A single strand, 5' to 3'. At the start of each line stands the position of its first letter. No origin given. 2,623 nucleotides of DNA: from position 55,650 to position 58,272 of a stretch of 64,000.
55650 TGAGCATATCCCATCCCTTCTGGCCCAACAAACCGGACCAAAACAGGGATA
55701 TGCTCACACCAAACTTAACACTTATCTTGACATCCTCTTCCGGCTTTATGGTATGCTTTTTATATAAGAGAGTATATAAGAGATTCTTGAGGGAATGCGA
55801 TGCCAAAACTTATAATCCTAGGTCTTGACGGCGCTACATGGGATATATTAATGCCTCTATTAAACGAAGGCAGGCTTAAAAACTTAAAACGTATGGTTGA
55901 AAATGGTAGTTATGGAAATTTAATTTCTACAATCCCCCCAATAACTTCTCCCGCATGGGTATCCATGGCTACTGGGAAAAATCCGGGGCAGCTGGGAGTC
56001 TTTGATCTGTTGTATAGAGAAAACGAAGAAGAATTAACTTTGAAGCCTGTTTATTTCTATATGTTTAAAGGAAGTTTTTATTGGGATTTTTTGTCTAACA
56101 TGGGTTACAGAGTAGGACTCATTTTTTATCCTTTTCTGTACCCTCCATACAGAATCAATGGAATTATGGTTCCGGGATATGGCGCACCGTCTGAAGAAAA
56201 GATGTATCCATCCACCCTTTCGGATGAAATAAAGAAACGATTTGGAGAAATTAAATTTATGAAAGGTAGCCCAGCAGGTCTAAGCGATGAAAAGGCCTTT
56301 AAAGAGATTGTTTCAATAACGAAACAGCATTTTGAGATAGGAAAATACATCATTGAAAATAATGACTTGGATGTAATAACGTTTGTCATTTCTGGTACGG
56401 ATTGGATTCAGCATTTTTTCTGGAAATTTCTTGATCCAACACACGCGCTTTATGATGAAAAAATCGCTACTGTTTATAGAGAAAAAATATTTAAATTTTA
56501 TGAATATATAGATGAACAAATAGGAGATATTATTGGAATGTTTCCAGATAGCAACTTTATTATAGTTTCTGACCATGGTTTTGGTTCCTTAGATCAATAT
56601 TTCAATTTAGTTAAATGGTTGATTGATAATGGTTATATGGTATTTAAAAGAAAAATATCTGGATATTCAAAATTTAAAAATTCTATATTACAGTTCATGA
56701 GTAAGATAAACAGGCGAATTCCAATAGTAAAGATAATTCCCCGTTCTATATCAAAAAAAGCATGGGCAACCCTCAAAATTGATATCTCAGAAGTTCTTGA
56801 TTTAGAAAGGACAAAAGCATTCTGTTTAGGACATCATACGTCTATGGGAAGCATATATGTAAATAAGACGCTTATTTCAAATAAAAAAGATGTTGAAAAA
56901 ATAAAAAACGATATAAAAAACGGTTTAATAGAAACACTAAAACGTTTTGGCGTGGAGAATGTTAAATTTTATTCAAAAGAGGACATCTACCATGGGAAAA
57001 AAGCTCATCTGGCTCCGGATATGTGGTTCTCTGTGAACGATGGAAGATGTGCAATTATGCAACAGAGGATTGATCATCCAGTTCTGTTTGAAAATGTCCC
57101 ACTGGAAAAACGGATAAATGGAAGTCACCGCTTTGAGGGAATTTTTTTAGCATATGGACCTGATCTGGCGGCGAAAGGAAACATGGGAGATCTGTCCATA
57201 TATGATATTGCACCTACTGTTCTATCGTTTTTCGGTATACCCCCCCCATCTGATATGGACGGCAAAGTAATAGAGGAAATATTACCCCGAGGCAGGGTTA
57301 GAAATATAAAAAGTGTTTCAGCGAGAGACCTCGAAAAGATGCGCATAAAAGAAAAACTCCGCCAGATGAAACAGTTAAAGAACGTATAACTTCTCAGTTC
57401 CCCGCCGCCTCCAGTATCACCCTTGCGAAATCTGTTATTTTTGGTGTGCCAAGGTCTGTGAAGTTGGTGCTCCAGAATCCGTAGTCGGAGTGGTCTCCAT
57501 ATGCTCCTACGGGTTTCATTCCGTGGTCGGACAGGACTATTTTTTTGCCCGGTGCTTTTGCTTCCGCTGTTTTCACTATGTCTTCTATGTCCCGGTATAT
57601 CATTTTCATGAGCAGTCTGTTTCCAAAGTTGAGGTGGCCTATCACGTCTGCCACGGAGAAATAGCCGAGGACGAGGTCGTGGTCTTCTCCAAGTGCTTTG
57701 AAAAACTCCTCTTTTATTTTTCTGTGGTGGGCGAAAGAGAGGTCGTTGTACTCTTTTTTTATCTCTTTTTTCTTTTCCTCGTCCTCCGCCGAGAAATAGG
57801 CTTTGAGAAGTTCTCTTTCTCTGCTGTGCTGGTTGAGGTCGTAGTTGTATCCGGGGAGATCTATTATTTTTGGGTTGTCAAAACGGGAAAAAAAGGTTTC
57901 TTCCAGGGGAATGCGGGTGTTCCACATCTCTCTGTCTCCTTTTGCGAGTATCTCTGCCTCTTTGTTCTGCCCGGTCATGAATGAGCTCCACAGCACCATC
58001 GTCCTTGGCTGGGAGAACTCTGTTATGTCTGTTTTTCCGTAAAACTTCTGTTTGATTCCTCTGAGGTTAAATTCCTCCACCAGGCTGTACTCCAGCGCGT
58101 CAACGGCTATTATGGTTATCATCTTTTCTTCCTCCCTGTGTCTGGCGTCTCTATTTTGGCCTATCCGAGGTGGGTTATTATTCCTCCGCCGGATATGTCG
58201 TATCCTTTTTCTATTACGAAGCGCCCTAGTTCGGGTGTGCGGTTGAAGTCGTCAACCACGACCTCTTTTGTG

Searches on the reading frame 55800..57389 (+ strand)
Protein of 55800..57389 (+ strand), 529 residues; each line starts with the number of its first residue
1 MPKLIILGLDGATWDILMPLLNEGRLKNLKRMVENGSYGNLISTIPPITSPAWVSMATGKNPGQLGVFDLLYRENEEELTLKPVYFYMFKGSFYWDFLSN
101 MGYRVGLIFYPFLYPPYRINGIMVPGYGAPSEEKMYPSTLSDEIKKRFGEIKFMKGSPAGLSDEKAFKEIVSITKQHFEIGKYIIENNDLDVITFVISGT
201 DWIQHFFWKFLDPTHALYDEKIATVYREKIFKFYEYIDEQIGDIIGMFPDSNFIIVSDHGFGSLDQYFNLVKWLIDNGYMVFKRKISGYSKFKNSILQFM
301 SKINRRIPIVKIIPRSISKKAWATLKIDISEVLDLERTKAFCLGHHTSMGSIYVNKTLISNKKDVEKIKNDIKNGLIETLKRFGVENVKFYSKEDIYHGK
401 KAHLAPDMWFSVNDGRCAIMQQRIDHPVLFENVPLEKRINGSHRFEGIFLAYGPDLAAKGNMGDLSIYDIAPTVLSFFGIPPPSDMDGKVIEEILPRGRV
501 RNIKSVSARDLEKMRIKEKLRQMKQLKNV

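Call 65: search_protein_families(library=pfam, proteins=[window:55800-57389:+], max_evalue=0.0001)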
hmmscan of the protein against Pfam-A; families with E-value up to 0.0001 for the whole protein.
window:55800-57389:+ (529 aa): 1 family
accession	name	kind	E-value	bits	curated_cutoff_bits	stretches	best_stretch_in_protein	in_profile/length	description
PF01663.27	Phosphodiest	-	4e-33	115.9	23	1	4-418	1-322/342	Type I phosphodiesterase / nucleotide pyrophosphatase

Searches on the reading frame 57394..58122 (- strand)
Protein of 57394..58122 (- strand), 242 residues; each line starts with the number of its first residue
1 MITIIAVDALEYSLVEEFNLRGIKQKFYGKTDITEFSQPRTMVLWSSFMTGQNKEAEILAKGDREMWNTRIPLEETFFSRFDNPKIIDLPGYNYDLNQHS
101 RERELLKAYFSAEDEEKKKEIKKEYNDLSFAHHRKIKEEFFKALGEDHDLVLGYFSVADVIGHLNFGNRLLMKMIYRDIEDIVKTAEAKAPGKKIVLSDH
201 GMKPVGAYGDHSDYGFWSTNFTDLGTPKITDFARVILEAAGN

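Call 65: search_protein_families(library=pfam, proteins=[window:57394-58122:-], max_evalue=0.0001)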
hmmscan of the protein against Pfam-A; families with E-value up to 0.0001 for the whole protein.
window:57394-58122:- (242 aa): 1 family
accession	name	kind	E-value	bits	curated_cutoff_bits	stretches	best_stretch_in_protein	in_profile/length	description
PF01663.27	Phosphodiest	-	3.2e-05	24.1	23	0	113-205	135-224/342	Type I phosphodiesterase / nucleotide pyrophosphatase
